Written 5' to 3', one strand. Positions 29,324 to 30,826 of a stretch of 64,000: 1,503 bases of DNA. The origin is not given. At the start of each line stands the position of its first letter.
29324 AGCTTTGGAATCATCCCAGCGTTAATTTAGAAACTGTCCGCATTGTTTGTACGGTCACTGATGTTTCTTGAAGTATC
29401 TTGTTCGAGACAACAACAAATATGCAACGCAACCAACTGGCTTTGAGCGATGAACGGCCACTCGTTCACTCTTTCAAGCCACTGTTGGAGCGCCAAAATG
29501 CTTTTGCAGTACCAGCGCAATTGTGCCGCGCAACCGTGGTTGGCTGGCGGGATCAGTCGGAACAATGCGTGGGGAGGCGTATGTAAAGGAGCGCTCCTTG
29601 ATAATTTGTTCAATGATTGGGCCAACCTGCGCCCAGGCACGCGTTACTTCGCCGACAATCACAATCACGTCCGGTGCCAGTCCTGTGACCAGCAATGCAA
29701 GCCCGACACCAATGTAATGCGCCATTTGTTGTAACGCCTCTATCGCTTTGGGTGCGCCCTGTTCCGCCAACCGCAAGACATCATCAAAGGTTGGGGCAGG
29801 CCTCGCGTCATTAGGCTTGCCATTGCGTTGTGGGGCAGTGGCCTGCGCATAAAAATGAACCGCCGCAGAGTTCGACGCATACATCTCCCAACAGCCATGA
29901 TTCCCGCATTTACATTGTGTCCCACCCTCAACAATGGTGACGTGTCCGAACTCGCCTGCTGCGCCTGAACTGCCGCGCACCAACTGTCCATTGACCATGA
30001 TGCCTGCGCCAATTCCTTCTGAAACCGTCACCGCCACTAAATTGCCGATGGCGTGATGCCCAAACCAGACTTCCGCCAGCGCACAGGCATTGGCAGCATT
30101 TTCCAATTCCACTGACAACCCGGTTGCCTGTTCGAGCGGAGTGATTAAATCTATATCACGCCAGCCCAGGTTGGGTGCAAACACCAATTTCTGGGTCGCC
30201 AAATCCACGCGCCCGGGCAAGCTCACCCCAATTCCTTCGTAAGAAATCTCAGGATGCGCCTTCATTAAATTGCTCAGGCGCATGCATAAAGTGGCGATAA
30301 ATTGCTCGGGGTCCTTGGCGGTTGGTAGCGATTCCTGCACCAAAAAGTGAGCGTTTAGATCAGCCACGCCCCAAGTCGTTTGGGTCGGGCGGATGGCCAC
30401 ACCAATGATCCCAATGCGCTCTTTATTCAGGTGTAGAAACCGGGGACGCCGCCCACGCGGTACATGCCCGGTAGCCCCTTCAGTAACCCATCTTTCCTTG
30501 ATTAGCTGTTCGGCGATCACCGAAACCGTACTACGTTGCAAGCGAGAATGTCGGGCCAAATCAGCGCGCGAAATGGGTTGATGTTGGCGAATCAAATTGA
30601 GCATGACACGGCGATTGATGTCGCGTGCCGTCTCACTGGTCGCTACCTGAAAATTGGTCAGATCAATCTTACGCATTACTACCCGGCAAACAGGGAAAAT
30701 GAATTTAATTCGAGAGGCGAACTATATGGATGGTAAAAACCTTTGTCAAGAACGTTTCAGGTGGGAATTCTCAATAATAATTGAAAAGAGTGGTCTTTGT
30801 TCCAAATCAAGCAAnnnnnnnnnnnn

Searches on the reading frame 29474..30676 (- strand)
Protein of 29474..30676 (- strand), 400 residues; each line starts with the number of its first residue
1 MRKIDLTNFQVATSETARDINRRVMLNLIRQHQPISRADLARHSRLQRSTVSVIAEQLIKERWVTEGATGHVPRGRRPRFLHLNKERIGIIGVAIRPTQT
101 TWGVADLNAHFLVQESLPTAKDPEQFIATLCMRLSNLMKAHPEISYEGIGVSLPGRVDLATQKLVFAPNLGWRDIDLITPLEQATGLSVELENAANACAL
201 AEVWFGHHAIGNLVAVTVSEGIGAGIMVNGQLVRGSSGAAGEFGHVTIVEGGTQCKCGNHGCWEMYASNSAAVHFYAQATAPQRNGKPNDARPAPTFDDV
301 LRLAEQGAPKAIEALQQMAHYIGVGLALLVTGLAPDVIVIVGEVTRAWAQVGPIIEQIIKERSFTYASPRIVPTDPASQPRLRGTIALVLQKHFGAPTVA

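Call 8: search_protein_families(library=pfam, proteins=[window:29474-30676:-])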
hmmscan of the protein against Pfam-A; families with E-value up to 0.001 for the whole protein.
window:29474-30676:- (400 aa): 4 families
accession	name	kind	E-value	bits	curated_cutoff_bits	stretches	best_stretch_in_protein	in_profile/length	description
PF00480.26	ROK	-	4.6e-54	184.4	22.9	1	91-389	2-291/294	ROK family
PF01047.28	MarR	-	4.8e-05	23.6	24.6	1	25-65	8-48/59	MarR family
PF12802.13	MarR_2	-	0.00019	21.9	27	1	26-67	11-53/61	MarR family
PF13412.12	HTH_24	-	0.0004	20.4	21.9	1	18-64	1-47/48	Winged helix-turn-helix DNA-binding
